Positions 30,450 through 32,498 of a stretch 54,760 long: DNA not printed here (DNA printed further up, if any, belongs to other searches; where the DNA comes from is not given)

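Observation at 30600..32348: B12-binding radical SAM enzyme with a hydrophobic C-terminal extension inside a glycan operon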

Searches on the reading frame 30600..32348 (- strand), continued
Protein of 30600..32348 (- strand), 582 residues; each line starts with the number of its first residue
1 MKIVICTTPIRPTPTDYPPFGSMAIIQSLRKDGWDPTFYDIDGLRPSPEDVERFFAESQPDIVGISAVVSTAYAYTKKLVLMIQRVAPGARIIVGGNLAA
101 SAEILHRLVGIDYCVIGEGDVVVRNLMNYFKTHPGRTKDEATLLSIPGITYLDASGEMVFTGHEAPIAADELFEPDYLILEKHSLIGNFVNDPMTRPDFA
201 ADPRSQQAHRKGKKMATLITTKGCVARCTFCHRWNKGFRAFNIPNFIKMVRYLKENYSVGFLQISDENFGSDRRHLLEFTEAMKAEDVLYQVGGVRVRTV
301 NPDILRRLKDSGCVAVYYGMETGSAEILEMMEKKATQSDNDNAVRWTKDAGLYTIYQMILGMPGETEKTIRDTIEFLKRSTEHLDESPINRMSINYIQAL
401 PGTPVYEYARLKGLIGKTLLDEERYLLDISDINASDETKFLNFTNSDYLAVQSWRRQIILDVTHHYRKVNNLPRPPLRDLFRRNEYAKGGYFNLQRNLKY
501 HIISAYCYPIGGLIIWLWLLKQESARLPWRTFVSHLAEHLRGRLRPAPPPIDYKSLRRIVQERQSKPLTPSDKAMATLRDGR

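Call 12: find_encoding_contigs(protein=P0003, flank=10000, max_places=2)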
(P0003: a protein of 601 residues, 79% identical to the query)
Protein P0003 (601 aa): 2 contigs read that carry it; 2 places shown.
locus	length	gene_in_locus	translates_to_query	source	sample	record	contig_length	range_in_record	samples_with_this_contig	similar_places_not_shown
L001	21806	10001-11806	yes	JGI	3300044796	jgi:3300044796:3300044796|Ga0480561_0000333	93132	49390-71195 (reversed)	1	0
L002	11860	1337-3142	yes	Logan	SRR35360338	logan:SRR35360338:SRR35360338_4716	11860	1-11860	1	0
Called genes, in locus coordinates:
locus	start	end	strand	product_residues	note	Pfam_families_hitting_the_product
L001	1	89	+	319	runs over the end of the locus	PF13527:Acetyltransf_9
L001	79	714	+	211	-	PF02585:PIG-L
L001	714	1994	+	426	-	PF08421:Methyltransf_13, PF13489:Methyltransf_23, PF08242:Methyltransf_12 (weak), PF08484:Methyltransf_14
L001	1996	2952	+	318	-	PF01073:3Beta_HSD, PF01370:Epimerase, PF02719:Polysacc_synt_2 (weak), PF04321:RmlD_sub_bind, PF16363:GDP_Man_Dehyd, PF07993:NAD_binding_4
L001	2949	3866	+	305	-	PF00535:Glycos_transf_2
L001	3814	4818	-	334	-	PF13489:Methyltransf_23, PF07021:MetW, PF08241:Methyltransf_11, PF08242:Methyltransf_12, PF13649:Methyltransf_25, PF13847:Methyltransf_31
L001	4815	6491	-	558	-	PF09852:DUF2079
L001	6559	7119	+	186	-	PF01047:MarR (weak), PF13412:HTH_24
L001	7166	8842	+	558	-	PF00664:ABC_membrane, PF02463:SMC_N (weak), PF00005:ABC_tran, PF13304:AAA_21 (faint)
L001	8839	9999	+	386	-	PF07221:GlcNAc_2-epim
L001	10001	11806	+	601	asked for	PF02310:B12-binding, PF04055:Radical_SAM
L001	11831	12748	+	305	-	PF03102:NeuB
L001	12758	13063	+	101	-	-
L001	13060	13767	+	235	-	PF13489:Methyltransf_23, PF07021:MetW, PF13649:Methyltransf_25, PF13847:Methyltransf_31, PF08241:Methyltransf_11, PF08242:Methyltransf_12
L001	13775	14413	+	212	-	PF02348:CTP_transf_3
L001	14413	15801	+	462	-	PF00202:Aminotran_3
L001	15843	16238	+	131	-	PF00903:Glyoxalase, PF13669:Glyoxalase_4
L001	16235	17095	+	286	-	PF01261:AP_endonuc_2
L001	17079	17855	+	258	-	PF00106:adh_short, PF08659:KR (weak), PF13561:adh_short_C2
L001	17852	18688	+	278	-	PF00106:adh_short, PF08659:KR (weak), PF13561:adh_short_C2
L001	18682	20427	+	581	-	-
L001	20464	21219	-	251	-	PF13489:Methyltransf_23, PF13847:Methyltransf_31, PF08241:Methyltransf_11, PF08242:Methyltransf_12, PF13649:Methyltransf_25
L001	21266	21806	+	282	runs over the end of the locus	PF13489:Methyltransf_23, PF08241:Methyltransf_11, PF08242:Methyltransf_12 (weak), PF13847:Methyltransf_31 (faint)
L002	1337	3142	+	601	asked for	PF02310:B12-binding, PF04055:Radical_SAM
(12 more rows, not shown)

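Call 13: find_encoding_contigs(protein=P0007, flank=10000, max_places=2)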
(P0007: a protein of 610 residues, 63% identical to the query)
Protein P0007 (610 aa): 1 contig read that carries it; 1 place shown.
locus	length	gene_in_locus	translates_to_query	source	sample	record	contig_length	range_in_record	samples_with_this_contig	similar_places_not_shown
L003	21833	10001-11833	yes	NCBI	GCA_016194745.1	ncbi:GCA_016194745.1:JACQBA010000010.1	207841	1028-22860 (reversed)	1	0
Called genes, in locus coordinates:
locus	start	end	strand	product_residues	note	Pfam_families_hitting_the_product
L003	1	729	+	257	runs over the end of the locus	PF00535:Glycos_transf_2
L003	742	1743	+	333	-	PF00288:GHMP_kinases_N, PF08544:GHMP_kinases_C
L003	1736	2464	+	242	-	PF00483:NTP_transferase, PF12804:NTP_transf_3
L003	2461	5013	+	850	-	PF09586:YfhO (faint)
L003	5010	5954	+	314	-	PF01073:3Beta_HSD (weak), PF01370:Epimerase, PF13460:NAD_binding_10, PF16363:GDP_Man_Dehyd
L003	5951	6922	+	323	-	PF01073:3Beta_HSD, PF01370:Epimerase, PF04321:RmlD_sub_bind (weak), PF05368:NmrA (weak), PF07993:NAD_binding_4 (faint), PF13460:NAD_binding_10, PF16363:GDP_Man_Dehyd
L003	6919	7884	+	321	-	PF00248:Aldo_ket_red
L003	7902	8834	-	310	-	PF01073:3Beta_HSD (faint), PF01370:Epimerase, PF04321:RmlD_sub_bind, PF02719:Polysacc_synt_2 (weak), PF16363:GDP_Man_Dehyd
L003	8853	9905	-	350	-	PF13472:Lipase_GDSL_2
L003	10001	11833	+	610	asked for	PF02310:B12-binding, PF04055:Radical_SAM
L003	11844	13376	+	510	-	PF13440:Polysacc_synt_3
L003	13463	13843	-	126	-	-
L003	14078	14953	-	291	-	PF00535:Glycos_transf_2, PF10111:Glyco_tranf_2_2, PF13641:Glyco_tranf_2_3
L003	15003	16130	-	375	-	PF01041:DegT_DnrJ_EryC1, PF01212:Beta_elim_lyase (weak), PF00155:Aminotran_1_2, PF00266:Aminotran_5 (weak)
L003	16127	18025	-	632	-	-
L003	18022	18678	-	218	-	PF00702:Hydrolase, PF12710:HAD, PF13419:HAD_2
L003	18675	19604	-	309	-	PF01073:3Beta_HSD, PF01370:Epimerase, PF02719:Polysacc_synt_2, PF04321:RmlD_sub_bind, PF05368:NmrA, PF07993:NAD_binding_4 (faint), PF13460:NAD_binding_10, PF16363:GDP_Man_Dehyd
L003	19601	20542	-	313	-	PF00389:2-Hacid_dh, PF02826:2-Hacid_dh_C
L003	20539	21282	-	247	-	PF00106:adh_short, PF08659:KR, PF01370:Epimerase, PF13561:adh_short_C2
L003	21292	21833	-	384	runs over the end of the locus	PF04055:Radical_SAM, PF13186:SPASM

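Call 14: find_encoding_contigs(protein=P0075, flank=10000, max_places=2)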
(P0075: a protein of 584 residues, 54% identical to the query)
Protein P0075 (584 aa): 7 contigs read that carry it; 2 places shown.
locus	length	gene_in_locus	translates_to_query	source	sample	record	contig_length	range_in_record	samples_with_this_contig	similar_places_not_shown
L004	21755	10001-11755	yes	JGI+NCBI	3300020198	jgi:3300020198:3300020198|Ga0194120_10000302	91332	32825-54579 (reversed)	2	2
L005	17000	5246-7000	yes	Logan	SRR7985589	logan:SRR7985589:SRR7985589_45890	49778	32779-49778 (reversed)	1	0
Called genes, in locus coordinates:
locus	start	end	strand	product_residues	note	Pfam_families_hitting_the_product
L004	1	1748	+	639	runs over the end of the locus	PF13522:GATase_6, PF12481:DUF3700 (faint), PF13537:GATase_7, PF00733:Asn_synthase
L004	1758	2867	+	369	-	PF03966:Trm112p (faint), PF13489:Methyltransf_23, PF01209:Ubie_methyltran (weak), PF13847:Methyltransf_31, PF08241:Methyltransf_11, PF08242:Methyltransf_12, PF13649:Methyltransf_25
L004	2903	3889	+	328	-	PF01041:DegT_DnrJ_EryC1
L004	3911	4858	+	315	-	PF01073:3Beta_HSD, PF01370:Epimerase, PF02719:Polysacc_synt_2, PF04321:RmlD_sub_bind, PF13460:NAD_binding_10 (weak), PF16363:GDP_Man_Dehyd, PF07993:NAD_binding_4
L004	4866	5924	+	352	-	PF04055:Radical_SAM, PF13186:SPASM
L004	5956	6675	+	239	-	PF08889:WbqC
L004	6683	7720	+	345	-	PF03102:NeuB, PF08666:SAF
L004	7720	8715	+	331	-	-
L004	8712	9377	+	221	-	PF02585:PIG-L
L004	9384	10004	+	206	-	PF02348:CTP_transf_3, PF12804:NTP_transf_3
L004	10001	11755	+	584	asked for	PF02310:B12-binding, PF04055:Radical_SAM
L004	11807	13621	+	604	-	PF27859:LIC12162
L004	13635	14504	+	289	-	PF00977:His_biosynth, PF01207:Dus (faint), PF03060:NMO (faint)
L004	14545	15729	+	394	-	PF00465:Fe-ADH, PF13685:Fe-ADH_2 (weak), PF25137:ADH_Fe_C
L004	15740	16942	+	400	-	PF00155:Aminotran_1_2 (weak), PF00266:Aminotran_5, PF01053:Cys_Met_Meta_PP, PF01041:DegT_DnrJ_EryC1, PF01212:Beta_elim_lyase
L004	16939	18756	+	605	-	PF02543:Carbam_trans_N, PF16861:Carbam_trans_C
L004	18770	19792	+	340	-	PF03102:NeuB, PF08666:SAF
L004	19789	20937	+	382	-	PF02350:Epimerase_2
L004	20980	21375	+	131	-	PF00571:CBS (weak)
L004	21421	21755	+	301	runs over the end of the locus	PF05721:PhyH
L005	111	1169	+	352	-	PF04055:Radical_SAM, PF13186:SPASM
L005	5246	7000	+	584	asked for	PF02310:B12-binding, PF04055:Radical_SAM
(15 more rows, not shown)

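Call 15: find_encoding_contigs(protein=P0093, flank=10000, max_places=1)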
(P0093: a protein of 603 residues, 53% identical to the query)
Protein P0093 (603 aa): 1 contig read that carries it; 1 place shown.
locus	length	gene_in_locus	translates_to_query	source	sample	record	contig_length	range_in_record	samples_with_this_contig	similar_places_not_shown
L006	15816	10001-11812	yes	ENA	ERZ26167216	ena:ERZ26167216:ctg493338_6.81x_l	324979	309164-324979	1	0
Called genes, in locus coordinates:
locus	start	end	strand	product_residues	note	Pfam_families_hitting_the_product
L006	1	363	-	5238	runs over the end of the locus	PF14312:FG-GAP_2, PF14312:FG-GAP_2, PF00041:fn3, PF14312:FG-GAP_2, PF14312:FG-GAP_2, PF14312:FG-GAP_2, PF00041:fn3, PF00028:Cadherin, +15 more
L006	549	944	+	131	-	PF13340:DUF4096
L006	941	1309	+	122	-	PF01609:DDE_Tnp_1, PF13612:DDE_Tnp_1_3 (weak), PF13586:DDE_Tnp_1_2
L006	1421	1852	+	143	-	PF13384:HTH_23, PF13518:HTH_28 (weak), PF13551:HTH_29, PF13565:HTH_32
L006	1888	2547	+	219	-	PF13358:DDE_3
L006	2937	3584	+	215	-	PF12802:MarR_2 (weak), PF13412:HTH_24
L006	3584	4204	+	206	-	PF02357:NusG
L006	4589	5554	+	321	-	PF01073:3Beta_HSD, PF01370:Epimerase, PF02719:Polysacc_synt_2, PF04321:RmlD_sub_bind, PF07993:NAD_binding_4, PF13460:NAD_binding_10 (weak), PF16363:GDP_Man_Dehyd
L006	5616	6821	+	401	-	PF01041:DegT_DnrJ_EryC1, PF01212:Beta_elim_lyase (weak)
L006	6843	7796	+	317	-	PF01073:3Beta_HSD, PF01370:Epimerase, PF02719:Polysacc_synt_2, PF04321:RmlD_sub_bind, PF13460:NAD_binding_10, PF16363:GDP_Man_Dehyd, PF07993:NAD_binding_4 (weak)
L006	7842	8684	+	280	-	PF01061:ABC2_membrane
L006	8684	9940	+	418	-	PF00005:ABC_tran, PF13304:AAA_21 (faint), PF14524:Wzt_C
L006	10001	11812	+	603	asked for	PF02310:B12-binding, PF04055:Radical_SAM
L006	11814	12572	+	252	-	PF02348:CTP_transf_3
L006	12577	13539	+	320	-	PF00389:2-Hacid_dh, PF02826:2-Hacid_dh_C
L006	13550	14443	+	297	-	PF05050:Methyltransf_21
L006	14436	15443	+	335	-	PF03102:NeuB, PF08666:SAF (weak)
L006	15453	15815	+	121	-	?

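Call 16: find_encoding_contigs(protein=P0008, flank=10000, max_places=1)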
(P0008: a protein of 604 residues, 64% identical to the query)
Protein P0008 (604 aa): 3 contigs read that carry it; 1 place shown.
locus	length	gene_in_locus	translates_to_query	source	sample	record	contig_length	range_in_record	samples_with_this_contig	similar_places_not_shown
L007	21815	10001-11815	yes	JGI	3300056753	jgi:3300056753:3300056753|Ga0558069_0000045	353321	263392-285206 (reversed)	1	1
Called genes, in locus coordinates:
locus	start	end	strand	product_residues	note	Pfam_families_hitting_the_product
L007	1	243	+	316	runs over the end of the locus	PF13692:Glyco_trans_1_4, PF00534:Glycos_transf_1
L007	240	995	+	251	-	-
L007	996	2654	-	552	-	PF04932:Wzy_C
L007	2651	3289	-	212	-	PF13580:SIS_2, PF01380:SIS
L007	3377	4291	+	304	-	PF03102:NeuB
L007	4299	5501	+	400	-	PF00155:Aminotran_1_2 (faint), PF00266:Aminotran_5 (weak), PF01041:DegT_DnrJ_EryC1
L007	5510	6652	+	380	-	PF00465:Fe-ADH, PF13685:Fe-ADH_2, PF25137:ADH_Fe_C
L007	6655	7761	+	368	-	PF02348:CTP_transf_3, PF00702:Hydrolase (weak)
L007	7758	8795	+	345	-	PF13489:Methyltransf_23, PF08241:Methyltransf_11, PF08242:Methyltransf_12, PF13649:Methyltransf_25, PF13847:Methyltransf_31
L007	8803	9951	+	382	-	-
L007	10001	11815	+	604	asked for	PF02310:B12-binding, PF04055:Radical_SAM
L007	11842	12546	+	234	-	PF08241:Methyltransf_11 (weak), PF08242:Methyltransf_12 (weak), PF13649:Methyltransf_25, PF13847:Methyltransf_31 (weak)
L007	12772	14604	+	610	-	-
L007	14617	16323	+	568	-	PF00664:ABC_membrane, PF00005:ABC_tran, PF02463:SMC_N (faint), PF13304:AAA_21 (faint)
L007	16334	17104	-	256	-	PF02348:CTP_transf_3, PF12804:NTP_transf_3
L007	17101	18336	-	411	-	PF01408:GFO_IDH_MocA, PF22725:GFO_IDH_MocA_C3, PF02894:GFO_IDH_MocA_C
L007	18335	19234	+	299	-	PF05050:Methyltransf_21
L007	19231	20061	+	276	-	PF01261:AP_endonuc_2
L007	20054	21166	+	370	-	PF00155:Aminotran_1_2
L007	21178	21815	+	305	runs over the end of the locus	PF08003:Methyltransf_9 (weak), PF13489:Methyltransf_23, PF13847:Methyltransf_31 (faint), PF08241:Methyltransf_11, PF08242:Methyltransf_12, PF13649:Methyltransf_25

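Call 21: predict_structure(alignment_id=A1)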
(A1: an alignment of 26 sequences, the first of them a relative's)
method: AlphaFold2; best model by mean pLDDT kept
length: 582 residues; sequences in the alignment: 26
mean_pLDDT: 86.2   pTM: 0.86
mean pLDDT of the five models: 86.2, 85.6, 84.1, 83.5, 80.1
residues with pLDDT >= 90: 294; 70-90: 228; 50-70: 41; < 50: 19
segments of 3 or more residues with pLDDT < 50: 234-236, 484-494
pLDDT, mean of each block of 10 residues (from residue 1): 91 79 89 94 93 97 87 91 96 89 94 89 93 91 94 95 80 75 88 91 94 87 51 53 85 94 79 85 94 86 95 90 91 88 95 91 93 97 90 86 84 88 88 61 90 92 95 83 46 58 89 89 88 92 82 86 85 85 57
secondary structure, 60 per line:
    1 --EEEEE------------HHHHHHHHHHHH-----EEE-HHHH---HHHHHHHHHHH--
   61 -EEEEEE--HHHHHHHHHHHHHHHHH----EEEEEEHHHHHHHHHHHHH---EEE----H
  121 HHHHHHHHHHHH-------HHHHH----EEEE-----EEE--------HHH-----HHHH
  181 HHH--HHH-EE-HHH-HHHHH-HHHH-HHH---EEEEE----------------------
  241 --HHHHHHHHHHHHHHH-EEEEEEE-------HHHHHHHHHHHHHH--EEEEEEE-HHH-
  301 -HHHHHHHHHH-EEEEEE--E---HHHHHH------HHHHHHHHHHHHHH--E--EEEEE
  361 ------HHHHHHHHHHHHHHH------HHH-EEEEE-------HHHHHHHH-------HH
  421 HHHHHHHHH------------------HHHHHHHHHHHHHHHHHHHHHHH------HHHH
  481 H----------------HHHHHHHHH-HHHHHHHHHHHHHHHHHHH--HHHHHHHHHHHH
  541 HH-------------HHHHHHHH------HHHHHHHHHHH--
elements in order: E3-7 H20-31 E37-39 H41-44 H48-58 E62-67 H70-86 E91-96 H97-109 E113-115 H120-132 H140-144 E149-152 E158-160 H177-183 H197-201 H203-206 E214-218 H243-257 E259-265 H273-286 E289-295 H302-311 E313-318 H325-330 H337-350 E356-360 H367-381 E392-396 H404-411 H419-429 H448-470 H477-481 H498-506 H508-526 H529-542 H556-563 H570-580

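Call 26: find_related_loci(query=A1, collection=genome_contigs, flank=10000)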
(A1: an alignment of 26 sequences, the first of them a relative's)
Query A1 (582 aa) in genome_contigs; peptide patterns used: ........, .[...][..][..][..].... (x = any residue, [..] = any of these).
178 stretches matched a pattern; 115 encode a relative of the query (tblastn E <= 1e-3); the best 80 are kept; 80 distinct loci.
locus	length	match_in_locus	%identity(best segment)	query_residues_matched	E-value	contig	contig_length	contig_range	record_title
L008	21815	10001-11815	66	1-582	0e+0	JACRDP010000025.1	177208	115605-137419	MAG: Elusimicrobia bacterium isolate NC_groundwater_1675_Pr3_B-0.1um_66_20 SR-2_scaffold_141_3210279, whole genome shotg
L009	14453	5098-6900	81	1-582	0e+0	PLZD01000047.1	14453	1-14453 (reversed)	MAG: Elusimicrobia bacterium isolate palsa_1176 73.20120700_P3D.185_contig_123309, whole genome shotgun sequence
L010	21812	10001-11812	63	1-582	0e+0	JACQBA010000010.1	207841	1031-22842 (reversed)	MAG: Elusimicrobia bacterium isolate NC_groundwater_930_Pr1_S-0.2um_66_35 Montesol18-Sp2_coassembly_scaffold_323213, who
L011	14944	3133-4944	61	1-582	0e+0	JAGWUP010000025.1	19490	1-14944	MAG: Elusimicrobia bacterium isolate REEB4 contig-150_3464, whole genome shotgun sequence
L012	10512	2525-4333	59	1-582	0e+0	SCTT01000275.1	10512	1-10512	MAG: bacterium isolate FW305_bin.15 FW305_bin.15-20227-1, whole genome shotgun sequence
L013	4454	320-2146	58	1-582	0e+0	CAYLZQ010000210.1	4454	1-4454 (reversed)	MAG TPA_asm: uncultured Elusimicrobia bacterium isolate binchicken_co21_239 genome assembly, contig: NODE_28341_length_4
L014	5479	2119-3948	58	1-582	0e+0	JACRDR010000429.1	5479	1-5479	MAG: Elusimicrobia bacterium isolate NC_groundwater_1677_Pr3_B-0.1um_68_8 SR-2_scaffold_141_3603961, whole genome shotgu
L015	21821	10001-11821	57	1-582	0e+0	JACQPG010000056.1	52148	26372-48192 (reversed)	MAG: Elusimicrobia bacterium isolate NC_groundwater_1301_Ag_S-0.2um_62_34 S_p2_S4_coassembly_k141_1321625, whole genome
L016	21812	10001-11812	57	1-582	0e+0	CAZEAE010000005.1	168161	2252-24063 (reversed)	MAG TPA_asm: uncultured Elusimicrobia sp. isolate binchicken_co248_32 genome assembly, contig: NODE_39_length_168161_cov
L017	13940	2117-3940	55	1-582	0e+0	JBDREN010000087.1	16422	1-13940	MAG: Elusimicrobiota bacterium isolate MEGAHIT-group-1.316 k141_8208219, whole genome shotgun sequence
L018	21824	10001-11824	55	1-582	0e+0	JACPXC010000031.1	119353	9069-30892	MAG: Elusimicrobia bacterium isolate NC_groundwater_827_Pr1_B-0.1um_69_30 Montesol18_Bp1_scaffold_935212, whole genome s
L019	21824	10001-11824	54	1-582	0e+0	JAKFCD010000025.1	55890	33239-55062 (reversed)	MAG: Elusimicrobiota bacterium isolate LC012 contig-124_560, whole genome shotgun sequence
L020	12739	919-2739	54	1-582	0e+0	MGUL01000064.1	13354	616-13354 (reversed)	MAG: Elusimicrobia bacterium RBG_16_66_12 RBG_16_scaffold_20100, whole genome shotgun sequence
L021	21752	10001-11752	54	1-582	0e+0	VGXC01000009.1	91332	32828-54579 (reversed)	MAG: Nitrospira sp. isolate M_DeepCast_65m_m2_155 M_DeepCast_65m_m2_155_Ga0194120_10000302, whole genome shotgun sequenc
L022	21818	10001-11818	51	1-582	0e+0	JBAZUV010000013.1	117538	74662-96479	MAG: Elusimicrobiota bacterium isolate SO_2017_GW1_237 NODE_1115_length_117538_cov_7.018814_OW334_2017, whole genome sho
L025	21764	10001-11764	44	1-582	2e-160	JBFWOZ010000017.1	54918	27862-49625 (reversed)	MAG: Bdellovibrionales bacterium isolate CA_2019_TPBF_148 NODE_4070_length_54918_cov_5.522349_TPBF, whole genome shotgun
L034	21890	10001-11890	40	1-582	7e-139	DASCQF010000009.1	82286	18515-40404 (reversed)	MAG TPA_asm: Vicinamibacterales bacterium isolate Fu_MAG_63 c_000000076853, whole genome shotgun sequence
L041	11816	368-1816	45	2-485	1e-134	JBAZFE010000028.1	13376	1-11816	MAG: Candidatus Omnitrophota bacterium isolate SO_2017_LW3_142 NODE_13532_length_13376_cov_1.760510_LW162_2017, whole ge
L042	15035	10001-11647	41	2-567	3e-134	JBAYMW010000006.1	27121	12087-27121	MAG: Candidatus Omnitrophota bacterium isolate SO_2016_LW1_5 scaffold01510_LW64-88_2016, whole genome shotgun sequence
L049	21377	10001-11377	46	1-466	4e-133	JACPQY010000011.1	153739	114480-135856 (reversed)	MAG: Nitrospirae bacterium isolate NC_groundwater_665_Ag_B-0.1um_64_68 B_1_S1_Biohub_coassembly_k141_801661, whole genom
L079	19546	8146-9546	43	3-468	5e-120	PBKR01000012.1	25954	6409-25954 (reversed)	MAG: Nitrosomonadaceae bacterium isolate SP263 142855, whole genome shotgun sequence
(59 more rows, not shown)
